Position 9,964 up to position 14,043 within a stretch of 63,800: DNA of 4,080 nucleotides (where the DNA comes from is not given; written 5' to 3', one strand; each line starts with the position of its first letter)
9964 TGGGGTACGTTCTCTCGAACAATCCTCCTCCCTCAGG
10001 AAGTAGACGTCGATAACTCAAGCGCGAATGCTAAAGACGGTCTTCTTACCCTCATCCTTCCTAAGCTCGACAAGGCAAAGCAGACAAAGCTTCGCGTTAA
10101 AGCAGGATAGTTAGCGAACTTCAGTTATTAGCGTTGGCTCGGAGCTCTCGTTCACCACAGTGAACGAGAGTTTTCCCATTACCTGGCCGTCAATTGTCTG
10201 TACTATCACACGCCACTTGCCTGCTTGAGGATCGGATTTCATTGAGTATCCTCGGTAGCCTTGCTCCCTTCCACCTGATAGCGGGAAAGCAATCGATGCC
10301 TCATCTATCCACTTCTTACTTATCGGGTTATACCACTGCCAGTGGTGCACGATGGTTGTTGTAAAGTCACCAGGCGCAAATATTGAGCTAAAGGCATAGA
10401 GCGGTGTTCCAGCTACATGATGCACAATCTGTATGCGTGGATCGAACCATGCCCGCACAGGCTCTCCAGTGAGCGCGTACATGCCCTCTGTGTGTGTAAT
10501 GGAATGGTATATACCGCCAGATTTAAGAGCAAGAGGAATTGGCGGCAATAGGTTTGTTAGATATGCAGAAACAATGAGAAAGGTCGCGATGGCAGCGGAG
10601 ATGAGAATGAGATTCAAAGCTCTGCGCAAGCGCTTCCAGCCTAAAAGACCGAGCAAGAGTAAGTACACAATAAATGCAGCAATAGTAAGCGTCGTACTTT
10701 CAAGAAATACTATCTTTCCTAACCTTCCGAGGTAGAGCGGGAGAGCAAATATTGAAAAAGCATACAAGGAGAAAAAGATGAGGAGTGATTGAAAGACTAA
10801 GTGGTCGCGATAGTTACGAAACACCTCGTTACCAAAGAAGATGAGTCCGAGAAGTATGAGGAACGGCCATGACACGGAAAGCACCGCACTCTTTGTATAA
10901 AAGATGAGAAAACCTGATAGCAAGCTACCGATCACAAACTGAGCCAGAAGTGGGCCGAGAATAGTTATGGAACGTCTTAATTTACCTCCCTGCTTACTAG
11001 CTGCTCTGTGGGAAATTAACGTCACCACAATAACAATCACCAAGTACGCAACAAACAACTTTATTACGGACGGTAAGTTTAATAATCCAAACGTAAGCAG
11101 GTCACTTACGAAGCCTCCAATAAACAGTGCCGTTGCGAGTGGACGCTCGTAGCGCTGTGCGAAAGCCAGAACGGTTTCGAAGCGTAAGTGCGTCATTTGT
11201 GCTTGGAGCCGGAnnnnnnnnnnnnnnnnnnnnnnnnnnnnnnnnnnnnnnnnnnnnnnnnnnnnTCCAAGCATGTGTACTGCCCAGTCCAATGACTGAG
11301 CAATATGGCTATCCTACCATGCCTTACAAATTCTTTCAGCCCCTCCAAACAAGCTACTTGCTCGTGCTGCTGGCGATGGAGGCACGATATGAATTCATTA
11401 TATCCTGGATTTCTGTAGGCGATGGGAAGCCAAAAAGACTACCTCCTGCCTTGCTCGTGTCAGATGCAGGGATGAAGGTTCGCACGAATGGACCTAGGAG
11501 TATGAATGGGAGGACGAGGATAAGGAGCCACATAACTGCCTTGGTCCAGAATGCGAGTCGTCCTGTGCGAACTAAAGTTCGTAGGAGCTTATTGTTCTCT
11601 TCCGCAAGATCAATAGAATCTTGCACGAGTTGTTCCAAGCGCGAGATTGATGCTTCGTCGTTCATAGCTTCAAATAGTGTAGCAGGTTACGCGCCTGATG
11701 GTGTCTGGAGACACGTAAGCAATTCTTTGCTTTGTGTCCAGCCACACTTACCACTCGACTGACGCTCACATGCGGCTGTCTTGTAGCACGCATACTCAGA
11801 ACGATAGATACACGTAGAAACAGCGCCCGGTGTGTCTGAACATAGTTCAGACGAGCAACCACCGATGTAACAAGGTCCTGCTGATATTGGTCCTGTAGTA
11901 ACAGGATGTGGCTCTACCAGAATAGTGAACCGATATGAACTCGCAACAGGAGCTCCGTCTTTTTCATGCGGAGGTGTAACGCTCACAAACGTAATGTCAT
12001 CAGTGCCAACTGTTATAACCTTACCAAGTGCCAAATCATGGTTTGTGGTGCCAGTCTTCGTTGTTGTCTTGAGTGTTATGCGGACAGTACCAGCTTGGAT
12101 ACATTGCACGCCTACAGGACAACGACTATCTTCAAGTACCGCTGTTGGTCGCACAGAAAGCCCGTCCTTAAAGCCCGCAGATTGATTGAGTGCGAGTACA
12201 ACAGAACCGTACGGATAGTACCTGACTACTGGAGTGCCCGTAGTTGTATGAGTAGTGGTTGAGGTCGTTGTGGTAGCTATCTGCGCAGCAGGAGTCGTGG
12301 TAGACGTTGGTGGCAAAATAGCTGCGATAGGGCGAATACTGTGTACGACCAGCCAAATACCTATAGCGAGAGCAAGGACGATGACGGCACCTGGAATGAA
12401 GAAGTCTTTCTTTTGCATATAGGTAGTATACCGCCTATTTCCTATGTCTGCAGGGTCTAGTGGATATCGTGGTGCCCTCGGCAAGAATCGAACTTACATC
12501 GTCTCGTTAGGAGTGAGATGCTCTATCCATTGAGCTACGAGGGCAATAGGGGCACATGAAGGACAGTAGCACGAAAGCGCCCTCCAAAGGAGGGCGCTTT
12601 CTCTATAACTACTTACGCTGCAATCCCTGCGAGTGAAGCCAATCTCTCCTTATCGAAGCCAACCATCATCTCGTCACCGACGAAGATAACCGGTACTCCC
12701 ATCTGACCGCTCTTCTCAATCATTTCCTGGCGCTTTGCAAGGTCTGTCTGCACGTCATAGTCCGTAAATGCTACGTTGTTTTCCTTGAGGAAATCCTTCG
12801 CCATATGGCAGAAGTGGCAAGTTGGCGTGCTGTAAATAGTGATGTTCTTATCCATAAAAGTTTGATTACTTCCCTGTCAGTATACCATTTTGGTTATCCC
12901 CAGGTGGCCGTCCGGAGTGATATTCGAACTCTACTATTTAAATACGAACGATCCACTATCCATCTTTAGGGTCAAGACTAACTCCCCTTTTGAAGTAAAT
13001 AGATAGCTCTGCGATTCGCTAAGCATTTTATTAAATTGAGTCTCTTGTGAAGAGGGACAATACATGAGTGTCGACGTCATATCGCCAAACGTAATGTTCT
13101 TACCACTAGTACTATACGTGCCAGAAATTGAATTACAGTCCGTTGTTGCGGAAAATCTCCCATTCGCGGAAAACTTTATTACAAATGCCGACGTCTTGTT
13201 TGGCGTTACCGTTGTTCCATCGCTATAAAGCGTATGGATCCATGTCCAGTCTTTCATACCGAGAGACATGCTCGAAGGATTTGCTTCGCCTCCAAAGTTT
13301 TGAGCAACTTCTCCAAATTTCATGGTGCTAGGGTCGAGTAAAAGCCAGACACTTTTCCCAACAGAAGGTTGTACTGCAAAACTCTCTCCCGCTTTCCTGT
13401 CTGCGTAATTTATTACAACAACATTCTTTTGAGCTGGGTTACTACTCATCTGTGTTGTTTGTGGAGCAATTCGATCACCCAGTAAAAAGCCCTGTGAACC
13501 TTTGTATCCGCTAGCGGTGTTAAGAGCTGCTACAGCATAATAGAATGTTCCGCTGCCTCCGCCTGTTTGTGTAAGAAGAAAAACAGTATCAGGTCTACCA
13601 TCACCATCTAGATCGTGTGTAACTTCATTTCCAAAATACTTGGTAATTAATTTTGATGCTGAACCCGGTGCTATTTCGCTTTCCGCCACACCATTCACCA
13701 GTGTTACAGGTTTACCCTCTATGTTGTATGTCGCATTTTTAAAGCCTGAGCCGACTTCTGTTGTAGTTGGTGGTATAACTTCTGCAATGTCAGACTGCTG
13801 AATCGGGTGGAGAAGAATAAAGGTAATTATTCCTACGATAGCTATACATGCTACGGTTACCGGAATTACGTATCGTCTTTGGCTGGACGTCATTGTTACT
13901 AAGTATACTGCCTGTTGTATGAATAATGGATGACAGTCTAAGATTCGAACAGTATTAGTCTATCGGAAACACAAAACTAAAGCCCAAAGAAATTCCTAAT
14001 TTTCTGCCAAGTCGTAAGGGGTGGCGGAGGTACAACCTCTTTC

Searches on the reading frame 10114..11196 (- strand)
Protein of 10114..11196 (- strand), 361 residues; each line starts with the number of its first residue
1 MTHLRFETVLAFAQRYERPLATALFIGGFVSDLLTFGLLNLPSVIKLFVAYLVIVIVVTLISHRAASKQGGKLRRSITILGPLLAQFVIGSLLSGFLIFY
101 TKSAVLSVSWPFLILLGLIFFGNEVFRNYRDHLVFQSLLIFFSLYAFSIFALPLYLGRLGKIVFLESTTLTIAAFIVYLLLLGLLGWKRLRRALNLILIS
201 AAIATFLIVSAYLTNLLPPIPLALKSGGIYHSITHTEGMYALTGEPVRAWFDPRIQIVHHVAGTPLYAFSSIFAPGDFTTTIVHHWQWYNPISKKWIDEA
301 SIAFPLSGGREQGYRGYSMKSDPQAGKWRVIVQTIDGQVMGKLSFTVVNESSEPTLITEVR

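Call 79: search_protein_families(library=pfam, max_evalue=0.001, proteins=[window:10114-11196:-])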
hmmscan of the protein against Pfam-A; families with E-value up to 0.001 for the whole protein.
window:10114-11196:- (361 aa): 1 family
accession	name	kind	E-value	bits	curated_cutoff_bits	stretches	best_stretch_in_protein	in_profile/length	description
PF11141.13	DUF2914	-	5.5e-13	48.9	23.6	1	280-347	2-62/62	Protein of unknown function (DUF2914)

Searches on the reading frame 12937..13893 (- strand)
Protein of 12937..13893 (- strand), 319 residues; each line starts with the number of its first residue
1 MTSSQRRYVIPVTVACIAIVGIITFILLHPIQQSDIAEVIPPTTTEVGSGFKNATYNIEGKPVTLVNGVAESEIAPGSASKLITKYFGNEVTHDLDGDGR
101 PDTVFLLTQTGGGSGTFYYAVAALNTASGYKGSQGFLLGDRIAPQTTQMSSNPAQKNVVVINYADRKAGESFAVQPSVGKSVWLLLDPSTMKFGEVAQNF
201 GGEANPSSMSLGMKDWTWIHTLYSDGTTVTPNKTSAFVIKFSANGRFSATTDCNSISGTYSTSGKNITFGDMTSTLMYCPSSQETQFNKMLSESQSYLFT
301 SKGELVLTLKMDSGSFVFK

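Call 79: search_protein_families(library=pfam, max_evalue=0.001, proteins=[window:12937-13893:-])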
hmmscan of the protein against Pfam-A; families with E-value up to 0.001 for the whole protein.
window:12937-13893:- (319 aa): 1 family
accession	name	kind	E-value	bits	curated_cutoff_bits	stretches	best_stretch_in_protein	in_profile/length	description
PF03724.22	META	-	1.8e-17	63.8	24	1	225-313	15-101/109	META domain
